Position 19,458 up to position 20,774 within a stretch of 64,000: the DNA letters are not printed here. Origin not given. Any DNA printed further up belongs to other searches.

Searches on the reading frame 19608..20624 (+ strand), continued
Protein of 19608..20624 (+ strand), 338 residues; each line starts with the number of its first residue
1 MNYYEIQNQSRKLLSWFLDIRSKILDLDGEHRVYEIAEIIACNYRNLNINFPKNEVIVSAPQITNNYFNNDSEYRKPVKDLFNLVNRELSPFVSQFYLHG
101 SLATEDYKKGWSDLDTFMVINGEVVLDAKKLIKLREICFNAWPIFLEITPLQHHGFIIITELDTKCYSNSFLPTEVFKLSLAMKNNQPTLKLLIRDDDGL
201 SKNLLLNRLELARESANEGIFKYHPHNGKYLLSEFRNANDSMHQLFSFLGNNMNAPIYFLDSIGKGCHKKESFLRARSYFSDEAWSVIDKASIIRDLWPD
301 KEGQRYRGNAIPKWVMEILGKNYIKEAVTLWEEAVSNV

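Call 38: search_protein_families(library=pfam, alignment_id=A1, max_evalue=0.1)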
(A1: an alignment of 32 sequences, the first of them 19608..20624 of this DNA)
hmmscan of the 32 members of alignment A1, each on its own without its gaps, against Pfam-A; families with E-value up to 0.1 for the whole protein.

A. member 1, window:19608-20624:+ (338 aa): 2 families
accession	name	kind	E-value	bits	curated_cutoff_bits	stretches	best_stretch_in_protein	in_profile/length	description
PF01909.29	NTP_transf_2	-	4.7e-06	27.3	21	1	86-135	8-55/93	Nucleotidyltransferase domain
PF18765.7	Polbeta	-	0.077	13.6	26.9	0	93-132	13-49/93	Polymerase beta, Nucleotidyltransferase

B. families by the number of members that match (of 32 scanned): 15 families
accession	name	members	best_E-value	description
PF01909.29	NTP_transf_2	26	3.1e-06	Nucleotidyltransferase domain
PF18765.7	Polbeta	9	0.00016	Polymerase beta, Nucleotidyltransferase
PF12633.13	Adenyl_cycl_N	3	0.0056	Adenylate cyclase NT domain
PF19201.5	DUF5873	2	0.014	Family of unknown function (DUF5873)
PF01446.23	Rep_1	1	0.0058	Replication protein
PF22014.2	DUF6932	1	0.012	Family of unknown function (DUF6932)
PF20879.2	SidM_N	1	0.018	SidM, N-terminal domain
PF22600.2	MTPAP-like_central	1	0.021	Poly(A) RNA polymerase, mitochondrial-like, central palm domain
PF21211.3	FkbH_N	1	0.026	FkbH, N-terminal domain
PF08349.16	DUF1722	1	0.032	Protein of unknown function (DUF1722)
PF20930.2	Dicer_PBD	1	0.035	Dicer, partner-binding domain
PF06017.19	Myosin_TH1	1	0.046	Unconventional myosin tail, actin- and lipid-binding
PF00432.27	Prenyltrans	1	0.058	Prenyltransferase alpha-alpha toroid domain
PF17183.9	Get5_C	1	0.074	Get5, C-terminal domain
PF21282.2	APC1_3rd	1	0.074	APC1 beta sandwich domain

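Call 43: find_related_loci(query=A1, collection=genome_contigs, flank=10000)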
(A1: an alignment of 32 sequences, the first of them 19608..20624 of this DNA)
Query A1 (338 aa) in genome_contigs; peptide patterns used: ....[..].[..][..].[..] (x = any residue, [..] = any of these).
38 stretches matched a pattern; 17 encode a relative of the query (tblastn E <= 1e-3); 17 distinct loci.
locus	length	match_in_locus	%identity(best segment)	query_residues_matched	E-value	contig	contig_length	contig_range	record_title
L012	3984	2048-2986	38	2-338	3e-62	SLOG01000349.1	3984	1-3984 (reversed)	MAG: Limnochordia bacterium isolate CSSed165cm_44 CSSed16-5cm-125680, whole genome shotgun sequence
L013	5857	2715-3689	36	4-327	7e-58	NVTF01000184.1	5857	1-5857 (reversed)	MAG: Elusimicrobia bacterium isolate NORP122 Contig_source1383C_27783, whole genome shotgun sequence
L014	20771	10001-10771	38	68-327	9e-43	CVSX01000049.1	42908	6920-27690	Prochlorococcus marinus genome assembly CLC assembled cntgs, contig contig52, whole genome shotgun sequence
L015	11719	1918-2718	30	19-298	5e-35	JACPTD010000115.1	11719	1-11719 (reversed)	MAG: Candidatus Woesearchaeota archaeon isolate NC_groundwater_723_Ag_S-0.2um_38_8 S36_SO-2_scaffold_688574, whole genom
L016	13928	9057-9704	34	65-298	2e-34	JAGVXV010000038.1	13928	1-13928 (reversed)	Candidatus Woesearchaeota archaeon isolate RIFCSPLOWO2_12_FULL_38_19 rifcsplowo2_12_scaffold_5831, whole genome shotgun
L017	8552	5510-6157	35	65-298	1e-32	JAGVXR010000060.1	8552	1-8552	Candidatus Woesearchaeota archaeon isolate RIFCSPHIGHO2_01_FULL_38_11 rifcsphigho2_01_scaffold_23635, whole genome shotg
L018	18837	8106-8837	31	40-298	2e-31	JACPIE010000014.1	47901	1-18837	MAG: Candidatus Woesearchaeota archaeon isolate NC_groundwater_432_Ag_B-0.1um_40_22 GD18-4_B1_scaffold_528771, whole gen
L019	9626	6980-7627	34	65-298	3e-31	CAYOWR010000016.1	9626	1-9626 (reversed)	MAG TPA_asm: uncultured Methanosarcinales archaeon isolate binchicken_co251_888 genome assembly, contig: NODE_10060_leng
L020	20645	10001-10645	34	66-298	4e-31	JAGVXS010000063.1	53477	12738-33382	Candidatus Woesearchaeota archaeon isolate RIFCSPHIGHO2_02_FULL_40_54 rifcsphigho2_02_scaffold_1335, whole genome shotgu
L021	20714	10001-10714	31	35-298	3e-30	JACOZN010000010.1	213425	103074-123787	MAG: Candidatus Woesearchaeota archaeon isolate NC_groundwater_206_Ag_S-0.1um_41_17 S4_GD2017_2_S1_scaffold_41, whole ge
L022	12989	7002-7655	33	64-298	1e-27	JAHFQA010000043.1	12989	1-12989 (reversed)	MAG: Candidatus Woesearchaeota archaeon isolate nzgw54 NODE_1728_length_12990_cov_6.132722, whole genome shotgun sequenc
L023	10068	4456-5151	28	65-306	1e-26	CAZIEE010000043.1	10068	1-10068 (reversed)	MAG TPA_asm: uncultured Methanosarcinales archaeon isolate SRP090828_co1_47 genome assembly, contig: NODE_1287_length_10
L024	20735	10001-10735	29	39-298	8e-27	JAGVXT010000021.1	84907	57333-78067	Candidatus Woesearchaeota archaeon isolate RIFCSPLOWO2_01_FULL_38_40 rifcsplowo2_01_scaffold_540, whole genome shotgun s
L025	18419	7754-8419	27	70-308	1e-25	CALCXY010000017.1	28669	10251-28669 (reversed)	MAG TPA_asm: Candidatus Woesearchaeota archaeon isolate ERR599062_bin.4_CONCOCT_v1.1_MAG genome assembly, contig: ERZ841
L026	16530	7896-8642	30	37-298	7e-29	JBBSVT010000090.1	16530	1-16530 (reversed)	MAG: Nanoarchaeota archaeon isolate H14-bin056_1 H14_bin056_1_000000000090, whole genome shotgun sequence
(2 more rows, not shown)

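Call 47: search_protein_families(library=pfam, proteins=[L020:1493-2533:+, L020:2952-4106:+, L020:4673-6913:-, L020:6862-8076:-, L020:8170-9606:+, L020:12070-12873:-, L020:12985-14529:-, L020:14628-16052:-, L020:16120-17589:+, L020:17590-18525:-], max_evalue=0.001)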
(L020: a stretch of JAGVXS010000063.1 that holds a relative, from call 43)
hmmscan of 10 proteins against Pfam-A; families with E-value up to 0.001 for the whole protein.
L020:1493-2533:+ (346 aa): 3 families
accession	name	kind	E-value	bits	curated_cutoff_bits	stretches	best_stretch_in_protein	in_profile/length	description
PF01408.29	GFO_IDH_MocA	-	2.5e-25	90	24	1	5-124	1-120/120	Oxidoreductase family, NAD-binding Rossmann fold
PF22725.1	GFO_IDH_MocA_C3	-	2e-15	57.3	27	1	133-241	2-123/124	GFO/IDH/MocA C-terminal domain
PF02894.22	GFO_IDH_MocA_C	-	7.1e-08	32.9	22.9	1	136-340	1-214/218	Oxidoreductase family, C-terminal alpha/beta domain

L020:2952-4106:+ (384 aa): 4 families
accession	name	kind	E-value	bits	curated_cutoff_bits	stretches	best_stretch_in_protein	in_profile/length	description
PF01041.23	DegT_DnrJ_EryC1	-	4.1e-127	424.8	19.8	1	32-378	2-359/360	DegT/DnrJ/EryC1/StrS aminotransferase family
PF01212.27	Beta_elim_lyase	-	7.3e-09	35.8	27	1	55-300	33-284/288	Beta-eliminating lyase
PF00266.25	Aminotran_5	-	1.5e-07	31.2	21.5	1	55-233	44-229/371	Aminotransferase class-V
PF01053.26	Cys_Met_Meta_PP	-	1.5e-06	27.5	27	1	57-181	55-179/381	Cys/Met metabolism PLP-dependent enzyme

L020:4673-6913:- (746 aa): 0 families

L020:6862-8076:- (404 aa): 7 families
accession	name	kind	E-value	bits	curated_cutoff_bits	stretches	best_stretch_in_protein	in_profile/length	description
PF00534.26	Glycos_transf_1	-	8.2e-46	156.1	26.4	1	219-380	14-170/172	Glycosyl transferases group 1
PF13692.12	Glyco_trans_1_4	-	4.8e-38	131.1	27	1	223-367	4-141/142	Glycosyl transferases group 1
PF13439.12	Glyco_transf_4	-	6e-20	72.4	28.5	1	25-199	8-167/170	Glycosyltransferase Family 4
PF13477.12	Glyco_trans_4_2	-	3.7e-11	43.8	23.4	1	85-167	46-131/139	Glycosyl transferase 4-like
PF13579.12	Glyco_trans_4_4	-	1.1e-10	42.6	29.7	1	26-184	8-144/158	Glycosyl transferase 4-like domain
PF13524.12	Glyco_trans_1_2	-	5.4e-10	39.8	25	1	245-390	8-136/144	Glycosyl transferase-like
PF20706.3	GT4-conflict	-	3.2e-06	26.8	26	1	217-390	194-379/385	Family 4 Glycosyltransferase in conflict systems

L020:8170-9606:+ (478 aa): 2 families
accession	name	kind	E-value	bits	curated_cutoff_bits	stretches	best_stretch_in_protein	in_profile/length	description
PF01943.22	Polysacc_synt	-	2.4e-38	132.6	28.2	1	10-276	4-273/274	Polysaccharide biosynthesis protein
PF13440.11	Polysacc_synt_3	-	1e-10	41.8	23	1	32-326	2-292/293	Polysaccharide biosynthesis protein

L020:12070-12873:- (267 aa): 0 families

L020:12985-14529:- (514 aa): 2 families
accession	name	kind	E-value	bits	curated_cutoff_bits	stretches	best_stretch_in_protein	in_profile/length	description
PF04055.27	Radical_SAM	-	1.3e-14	55.2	29.5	1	205-374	2-164/166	Radical SAM superfamily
PF02310.24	B12-binding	-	1.2e-09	38.5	32.1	1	3-127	3-119/121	B12 binding domain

L020:14628-16052:- (474 aa): 2 families
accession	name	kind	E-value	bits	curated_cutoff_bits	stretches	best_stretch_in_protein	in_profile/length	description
PF04055.27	Radical_SAM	-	8.4e-23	81.8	29.5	1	191-352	3-165/166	Radical SAM superfamily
PF02310.24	B12-binding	-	5.1e-20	72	32.1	1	24-124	17-117/121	B12 binding domain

L020:16120-17589:+ (489 aa): 2 families
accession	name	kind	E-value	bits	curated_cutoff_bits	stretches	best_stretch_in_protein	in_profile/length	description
PF02310.24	B12-binding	-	4.4e-21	75.4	32.1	1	40-149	11-120/121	B12 binding domain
PF04055.27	Radical_SAM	-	1.2e-20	74.8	29.5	1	204-368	1-166/166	Radical SAM superfamily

L020:17590-18525:- (311 aa): 5 families
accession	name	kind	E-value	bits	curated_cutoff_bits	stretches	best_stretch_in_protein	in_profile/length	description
PF16363.11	GDP_Man_Dehyd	-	1.2e-47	163.5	27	1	5-302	1-332/332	GDP-mannose 4,6 dehydratase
PF01370.27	Epimerase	-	1.6e-43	149.3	20.9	1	4-239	1-240/240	NAD dependent epimerase/dehydratase family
PF01073.25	3Beta_HSD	-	7.1e-09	35.5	22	1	5-220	1-221/280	3-beta hydroxysteroid dehydrogenase/isomerase family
PF02719.21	Polysacc_synt_2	-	2.1e-06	27.6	20.2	0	137-219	132-208/293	Polysaccharide biosynthesis protein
PF00106.31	adh_short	-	0.0001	22.3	26.6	1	2-65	1-65/195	short chain dehydrogenase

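Call 48: search_protein_families(library=pfam, proteins=[L014:2622-3806:-, L014:4589-5350:+, L014:5488-6165:+, L014:6370-7863:-, L014:8088-8741:+, L014:11017-12156:-, L014:12270-13433:+, L014:13426-14703:-, L014:14889-15980:+, L014:16026-17084:+], max_evalue=0.001)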
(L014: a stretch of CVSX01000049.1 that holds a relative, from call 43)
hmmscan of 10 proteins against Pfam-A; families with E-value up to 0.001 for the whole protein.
L014:2622-3806:- (394 aa): 0 families

L014:4589-5350:+ (253 aa): 0 families

L014:5488-6165:+ (225 aa): 0 families

L014:6370-7863:- (497 aa): 0 families

L014:8088-8741:+ (217 aa): 1 family
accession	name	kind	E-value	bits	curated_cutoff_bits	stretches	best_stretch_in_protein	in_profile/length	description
PF02348.25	CTP_transf_3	-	2.2e-24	86.9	22.6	1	10-211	3-205/217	Cytidylyltransferase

L014:11017-12156:- (379 aa): 1 family
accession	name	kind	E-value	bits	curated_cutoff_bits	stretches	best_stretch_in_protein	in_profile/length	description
PF07388.17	A-2_8-polyST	-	3.4e-10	40.4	23.3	1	85-342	87-313/316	Alpha-2,8-polysialyltransferase (POLYST)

L014:12270-13433:+ (387 aa): 1 family
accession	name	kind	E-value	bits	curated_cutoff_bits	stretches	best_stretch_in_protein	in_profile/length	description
PF01041.23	DegT_DnrJ_EryC1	-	1.1e-13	51.7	19.8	1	22-186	46-195/360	DegT/DnrJ/EryC1/StrS aminotransferase family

L014:13426-14703:- (425 aa): 0 families

L014:14889-15980:+ (363 aa): 2 families
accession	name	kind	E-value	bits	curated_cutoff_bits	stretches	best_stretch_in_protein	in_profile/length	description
PF01041.23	DegT_DnrJ_EryC1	-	4.6e-89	299.6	19.8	1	9-359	3-359/360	DegT/DnrJ/EryC1/StrS aminotransferase family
PF00155.27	Aminotran_1_2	-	0.00055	19.7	19.7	1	52-120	71-141/361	Aminotransferase class I and II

L014:16026-17084:+ (352 aa): 2 families
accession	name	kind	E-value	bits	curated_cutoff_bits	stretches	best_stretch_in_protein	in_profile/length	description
PF00534.26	Glycos_transf_1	-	7.4e-15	55.3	26.4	1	182-324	6-158/172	Glycosyl transferases group 1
PF13692.12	Glyco_trans_1_4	-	6.5e-11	43.1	27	1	210-300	25-117/142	Glycosyl transferases group 1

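Call 65: search_protein_families(library=padloc, proteins=[window:19608-20624:+], max_evalue=1)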
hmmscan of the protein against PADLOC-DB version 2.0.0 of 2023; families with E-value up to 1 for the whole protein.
window:19608-20624:+ (338 aa): 2 families
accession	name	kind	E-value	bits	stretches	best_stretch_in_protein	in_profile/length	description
PDLC04903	PDC-S09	-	0.015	13.6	1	93-137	26-68/108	-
PDLC00790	Cyclase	-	0.029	11.7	1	72-125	54-106/310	oligonucleotide-cyclase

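Call 67: find_related_loci(query=A1, collection=metagenome_contigs, flank=10000)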
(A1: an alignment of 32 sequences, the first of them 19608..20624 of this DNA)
Query A1 (338 aa) in metagenome_contigs; peptide patterns used: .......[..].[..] (x = any residue, [..] = any of these).
158 stretches matched a pattern; 121 encode a relative of the query (tblastn E <= 1e-3); the best 80 are kept; 80 distinct loci.
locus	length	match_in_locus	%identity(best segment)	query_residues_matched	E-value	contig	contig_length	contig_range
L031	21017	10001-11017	56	1-338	2e-131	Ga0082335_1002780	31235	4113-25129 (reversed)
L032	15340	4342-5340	41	7-336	6e-93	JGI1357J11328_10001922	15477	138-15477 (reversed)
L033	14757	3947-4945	39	7-336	1e-87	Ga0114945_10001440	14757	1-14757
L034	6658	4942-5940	39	7-336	1e-87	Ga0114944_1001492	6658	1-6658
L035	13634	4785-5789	42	11-338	5e-87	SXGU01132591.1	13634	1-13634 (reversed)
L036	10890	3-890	40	44-336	5e-81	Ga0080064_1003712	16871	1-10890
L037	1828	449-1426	38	7-330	6e-85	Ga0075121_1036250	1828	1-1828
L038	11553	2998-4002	39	6-336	7e-75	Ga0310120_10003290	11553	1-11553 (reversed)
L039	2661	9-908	37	40-336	2e-75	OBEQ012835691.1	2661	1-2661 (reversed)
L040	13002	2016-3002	38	6-333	1e-72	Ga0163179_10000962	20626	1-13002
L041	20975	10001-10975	38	14-335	5e-72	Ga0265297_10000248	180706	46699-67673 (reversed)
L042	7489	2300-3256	39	6-323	8e-72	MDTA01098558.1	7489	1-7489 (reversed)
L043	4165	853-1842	37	6-333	9e-69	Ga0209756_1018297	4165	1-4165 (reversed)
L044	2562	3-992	39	15-335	1e-67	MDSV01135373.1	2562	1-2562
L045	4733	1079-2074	39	14-336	3e-66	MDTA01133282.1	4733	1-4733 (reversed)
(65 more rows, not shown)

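Call 73: search_protein_families(library=pfam, alignment_id=A4, max_evalue=0.00001)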
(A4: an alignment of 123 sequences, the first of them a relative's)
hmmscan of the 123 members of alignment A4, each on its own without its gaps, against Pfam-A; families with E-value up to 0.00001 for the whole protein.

A. member 1, L005:5858-7267:+ (469 aa): 0 families

B. families by the number of members that match (of 123 scanned): 69 families (the first 25 are shown)
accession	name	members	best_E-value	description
PF13489.12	Methyltransf_23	14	1.4e-26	Methyltransferase domain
PF16363.11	GDP_Man_Dehyd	12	1.1e-49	GDP-mannose 4,6 dehydratase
PF01370.27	Epimerase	12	1.9e-41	NAD dependent epimerase/dehydratase family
PF00005.33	ABC_tran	12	5.1e-34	ABC transporter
PF08241.18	Methyltransf_11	12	8.4e-15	Methyltransferase domain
PF01073.25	3Beta_HSD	10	3e-17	3-beta hydroxysteroid dehydrogenase/isomerase family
PF02463.25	SMC_N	10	2.5e-11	RecF/RecN/SMC N terminal domain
PF00664.28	ABC_membrane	10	2.4e-10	ABC transporter transmembrane region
PF08242.18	Methyltransf_12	9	2.7e-12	Methyltransferase domain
PF13649.12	Methyltransf_25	9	1.9e-11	Methyltransferase domain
PF07993.18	NAD_binding_4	9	4.4e-11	Male sterility protein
PF02719.21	Polysacc_synt_2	8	3.4e-99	Polysaccharide biosynthesis protein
PF05721.19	PhyH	7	3.1e-26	Phytanoyl-CoA dioxygenase (PhyH)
PF04321.23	RmlD_sub_bind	7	2.5e-17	RmlD substrate binding domain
PF13460.12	NAD_binding_10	7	3.2e-10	NAD(P)H-binding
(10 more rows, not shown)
